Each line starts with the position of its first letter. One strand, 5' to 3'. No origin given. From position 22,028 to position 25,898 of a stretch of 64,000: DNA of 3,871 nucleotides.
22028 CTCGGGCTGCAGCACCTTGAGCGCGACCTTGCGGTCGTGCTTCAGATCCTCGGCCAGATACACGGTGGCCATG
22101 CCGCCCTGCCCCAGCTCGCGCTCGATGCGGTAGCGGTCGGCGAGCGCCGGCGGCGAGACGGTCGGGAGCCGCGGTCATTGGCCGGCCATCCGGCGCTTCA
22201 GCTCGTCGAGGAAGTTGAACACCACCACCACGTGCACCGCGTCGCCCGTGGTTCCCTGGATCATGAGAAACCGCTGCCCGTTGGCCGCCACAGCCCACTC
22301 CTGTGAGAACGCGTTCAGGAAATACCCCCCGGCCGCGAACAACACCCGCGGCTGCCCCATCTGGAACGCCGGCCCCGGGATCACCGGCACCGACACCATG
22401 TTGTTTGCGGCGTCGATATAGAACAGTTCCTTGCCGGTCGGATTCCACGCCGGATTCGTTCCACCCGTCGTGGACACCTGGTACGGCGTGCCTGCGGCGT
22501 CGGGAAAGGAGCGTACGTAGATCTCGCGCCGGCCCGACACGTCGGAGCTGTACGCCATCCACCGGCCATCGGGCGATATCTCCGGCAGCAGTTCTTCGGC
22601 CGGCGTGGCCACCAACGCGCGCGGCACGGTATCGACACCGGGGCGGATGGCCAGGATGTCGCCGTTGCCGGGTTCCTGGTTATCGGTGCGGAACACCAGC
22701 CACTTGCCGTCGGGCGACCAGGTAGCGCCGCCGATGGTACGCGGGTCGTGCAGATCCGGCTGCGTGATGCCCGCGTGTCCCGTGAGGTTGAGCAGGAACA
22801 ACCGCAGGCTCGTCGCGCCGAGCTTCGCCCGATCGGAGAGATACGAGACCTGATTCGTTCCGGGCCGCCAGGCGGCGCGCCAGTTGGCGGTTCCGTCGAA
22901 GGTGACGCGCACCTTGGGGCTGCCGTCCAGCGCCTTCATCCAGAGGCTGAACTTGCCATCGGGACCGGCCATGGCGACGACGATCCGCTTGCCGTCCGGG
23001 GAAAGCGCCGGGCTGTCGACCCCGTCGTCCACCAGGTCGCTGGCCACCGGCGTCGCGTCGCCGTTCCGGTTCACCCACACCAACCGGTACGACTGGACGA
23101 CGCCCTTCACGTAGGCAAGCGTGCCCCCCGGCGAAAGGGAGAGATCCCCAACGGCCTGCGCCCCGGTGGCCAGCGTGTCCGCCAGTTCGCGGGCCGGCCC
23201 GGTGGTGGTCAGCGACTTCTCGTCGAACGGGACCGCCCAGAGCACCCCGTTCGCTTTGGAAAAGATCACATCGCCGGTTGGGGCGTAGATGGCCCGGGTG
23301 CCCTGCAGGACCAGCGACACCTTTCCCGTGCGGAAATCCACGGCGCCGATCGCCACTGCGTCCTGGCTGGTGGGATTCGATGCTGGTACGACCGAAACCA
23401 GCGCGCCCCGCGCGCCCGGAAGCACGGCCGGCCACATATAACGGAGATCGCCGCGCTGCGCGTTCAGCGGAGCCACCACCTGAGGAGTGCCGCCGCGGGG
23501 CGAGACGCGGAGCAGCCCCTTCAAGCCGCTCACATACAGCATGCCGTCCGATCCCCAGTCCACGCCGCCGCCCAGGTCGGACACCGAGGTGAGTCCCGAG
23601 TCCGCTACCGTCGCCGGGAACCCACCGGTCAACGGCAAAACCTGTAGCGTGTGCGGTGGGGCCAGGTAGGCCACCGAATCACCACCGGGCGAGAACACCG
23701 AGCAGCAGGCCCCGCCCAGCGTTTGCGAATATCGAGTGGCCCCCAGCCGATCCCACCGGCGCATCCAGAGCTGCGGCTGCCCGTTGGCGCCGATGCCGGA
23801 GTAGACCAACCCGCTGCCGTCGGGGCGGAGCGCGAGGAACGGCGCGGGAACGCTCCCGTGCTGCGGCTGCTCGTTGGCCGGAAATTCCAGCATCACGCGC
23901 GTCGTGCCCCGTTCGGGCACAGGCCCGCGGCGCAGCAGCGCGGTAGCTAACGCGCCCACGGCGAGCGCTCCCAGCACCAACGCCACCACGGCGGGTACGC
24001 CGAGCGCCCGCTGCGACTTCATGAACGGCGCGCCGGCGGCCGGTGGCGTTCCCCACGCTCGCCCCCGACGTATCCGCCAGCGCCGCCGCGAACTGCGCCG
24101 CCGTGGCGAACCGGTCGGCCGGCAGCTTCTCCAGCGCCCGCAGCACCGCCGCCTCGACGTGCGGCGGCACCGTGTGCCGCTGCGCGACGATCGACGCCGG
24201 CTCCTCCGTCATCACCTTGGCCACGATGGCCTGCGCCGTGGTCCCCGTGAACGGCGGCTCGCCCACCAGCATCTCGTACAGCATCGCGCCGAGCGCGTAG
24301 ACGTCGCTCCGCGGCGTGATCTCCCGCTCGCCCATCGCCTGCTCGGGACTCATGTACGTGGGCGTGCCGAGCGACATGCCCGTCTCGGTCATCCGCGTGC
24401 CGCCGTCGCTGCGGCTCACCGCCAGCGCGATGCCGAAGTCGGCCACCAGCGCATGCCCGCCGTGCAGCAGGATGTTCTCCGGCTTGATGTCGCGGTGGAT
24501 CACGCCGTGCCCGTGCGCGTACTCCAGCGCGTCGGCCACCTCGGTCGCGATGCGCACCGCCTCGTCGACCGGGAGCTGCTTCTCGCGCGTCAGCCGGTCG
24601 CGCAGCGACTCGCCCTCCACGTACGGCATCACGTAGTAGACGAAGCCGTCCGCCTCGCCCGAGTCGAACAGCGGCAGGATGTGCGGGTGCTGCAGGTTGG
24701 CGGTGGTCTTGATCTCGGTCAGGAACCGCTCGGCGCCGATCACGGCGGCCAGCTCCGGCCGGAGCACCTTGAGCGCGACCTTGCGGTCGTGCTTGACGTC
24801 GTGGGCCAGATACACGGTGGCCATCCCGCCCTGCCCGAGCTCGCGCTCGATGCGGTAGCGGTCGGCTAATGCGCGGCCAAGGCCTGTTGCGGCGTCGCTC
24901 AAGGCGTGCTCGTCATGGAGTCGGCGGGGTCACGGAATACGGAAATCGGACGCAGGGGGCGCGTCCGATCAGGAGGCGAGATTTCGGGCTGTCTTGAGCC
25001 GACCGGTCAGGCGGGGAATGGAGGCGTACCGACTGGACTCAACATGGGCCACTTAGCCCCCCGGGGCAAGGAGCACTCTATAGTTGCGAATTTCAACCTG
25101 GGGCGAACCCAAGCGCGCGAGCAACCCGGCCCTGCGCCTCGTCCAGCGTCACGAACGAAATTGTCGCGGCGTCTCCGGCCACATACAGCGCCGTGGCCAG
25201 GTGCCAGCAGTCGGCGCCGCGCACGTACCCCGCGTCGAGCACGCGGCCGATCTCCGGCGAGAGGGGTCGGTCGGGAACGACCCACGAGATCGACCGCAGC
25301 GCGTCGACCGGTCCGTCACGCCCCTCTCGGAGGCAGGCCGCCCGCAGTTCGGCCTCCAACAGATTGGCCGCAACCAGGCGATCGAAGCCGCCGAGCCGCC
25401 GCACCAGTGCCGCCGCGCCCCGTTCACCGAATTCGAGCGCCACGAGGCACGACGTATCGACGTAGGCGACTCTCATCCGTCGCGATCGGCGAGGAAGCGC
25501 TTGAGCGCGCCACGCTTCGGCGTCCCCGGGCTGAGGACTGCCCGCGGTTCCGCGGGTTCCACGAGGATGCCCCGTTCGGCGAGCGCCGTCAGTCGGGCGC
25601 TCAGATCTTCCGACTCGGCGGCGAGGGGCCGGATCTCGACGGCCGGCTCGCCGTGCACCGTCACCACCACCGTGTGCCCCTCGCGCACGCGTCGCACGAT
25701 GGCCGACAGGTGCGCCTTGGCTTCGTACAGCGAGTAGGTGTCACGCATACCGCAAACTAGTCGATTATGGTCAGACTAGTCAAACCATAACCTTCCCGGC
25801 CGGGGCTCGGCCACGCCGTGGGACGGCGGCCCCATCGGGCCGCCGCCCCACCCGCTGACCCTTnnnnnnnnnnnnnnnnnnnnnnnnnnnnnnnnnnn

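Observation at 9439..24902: Tandem array of five paralogous Ser/Thr kinases with extracytoplasmic propeller/TPR sensors, an amino-acid permease inside the operon, and one PP2C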

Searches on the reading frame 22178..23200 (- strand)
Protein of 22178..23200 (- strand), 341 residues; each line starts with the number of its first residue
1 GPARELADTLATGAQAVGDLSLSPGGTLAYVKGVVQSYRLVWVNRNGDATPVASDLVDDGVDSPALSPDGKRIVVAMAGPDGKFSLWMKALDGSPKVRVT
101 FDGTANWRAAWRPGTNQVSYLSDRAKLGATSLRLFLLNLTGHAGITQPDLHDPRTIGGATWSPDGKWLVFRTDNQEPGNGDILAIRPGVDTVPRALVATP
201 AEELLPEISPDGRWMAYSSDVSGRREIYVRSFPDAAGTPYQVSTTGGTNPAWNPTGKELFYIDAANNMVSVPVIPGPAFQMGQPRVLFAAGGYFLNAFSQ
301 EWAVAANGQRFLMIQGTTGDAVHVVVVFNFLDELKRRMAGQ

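Call 62: search_solved_structures(query=window:22178-23200:-, max_evalue=1)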
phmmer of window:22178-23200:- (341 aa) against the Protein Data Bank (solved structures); distinct sequences matched with E-value up to 1: 23.
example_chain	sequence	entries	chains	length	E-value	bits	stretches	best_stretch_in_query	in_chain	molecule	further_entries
6pnv_A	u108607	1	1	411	1.5e-11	47.2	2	25-254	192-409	Tol-Pal system protein TolB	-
3iax_A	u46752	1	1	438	1.9e-11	46.9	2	25-254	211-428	Protein tolB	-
1c5k_A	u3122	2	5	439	1.9e-11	46.8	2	25-254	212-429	PROTEIN (TOLB PROTEIN) | PROTEIN TOLB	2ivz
2ojh_A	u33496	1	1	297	3.3e-08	36.2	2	62-167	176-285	Uncharacterized protein Atu1656/AGR_C_3050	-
4r40_A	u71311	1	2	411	5.8e-08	35.4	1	25-254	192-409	Protein TolB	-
4pwz_A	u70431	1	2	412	6.4e-08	35.2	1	25-254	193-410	Protein TolB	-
4jml_A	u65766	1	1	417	1.4e-07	34.1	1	139-262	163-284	Protein TolB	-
2hqs_A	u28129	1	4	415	1.8e-07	33.8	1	139-261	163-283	Protein tolB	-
7nst_E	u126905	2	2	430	1.8e-07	33.7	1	139-265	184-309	Tol-Pal system protein TolB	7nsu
1crz_A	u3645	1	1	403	2e-07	33.6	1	139-263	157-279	TOLB PROTEIN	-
2w8b_B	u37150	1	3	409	2e-07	33.6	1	139-262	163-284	PROTEIN TOLB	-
2w8b_A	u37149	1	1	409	2.1e-07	33.6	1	139-262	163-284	PROTEIN TOLB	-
8wt1_A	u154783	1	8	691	0.00013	24.3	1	61-172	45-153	S9 family peptidase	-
7mx5_A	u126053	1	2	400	0.00026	23.4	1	78-235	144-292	Tol-Pal system protein TolB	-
5yzo_A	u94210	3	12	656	0.047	16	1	80-175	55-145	Acyl-peptide hydrolase, putative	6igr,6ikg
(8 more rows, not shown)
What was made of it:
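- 22175..24902 (-): Kinase A. Hanks kinase domain, one TM helix, PD40/TolB-like propeller ectodomain. TTG start. About 908 aa after removing one base near 24040. The C-terminal propeller matches TolB in PDB at E 1.5e-11 (call 62).
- TolB match for the A propeller (call 62). The best sequence match in PDB for the A propeller is TolB (call 62).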

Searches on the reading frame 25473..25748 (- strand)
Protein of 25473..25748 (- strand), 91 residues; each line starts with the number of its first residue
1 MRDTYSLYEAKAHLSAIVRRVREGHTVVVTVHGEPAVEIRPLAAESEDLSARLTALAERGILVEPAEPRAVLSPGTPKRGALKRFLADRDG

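Call 77: search_protein_families(library=ncbifam, max_evalue=0.00001, proteins=[window:25473-25748:-])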
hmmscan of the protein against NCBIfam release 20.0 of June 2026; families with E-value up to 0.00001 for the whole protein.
window:25473-25748:- (91 aa): 1 family
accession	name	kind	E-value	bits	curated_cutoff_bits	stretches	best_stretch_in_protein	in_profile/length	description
TIGR01552.1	phd_fam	subfamily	1.2e-09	37.3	20.8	1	5-41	2-38/53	type II toxin-antitoxin system prevent-host-death family antitoxin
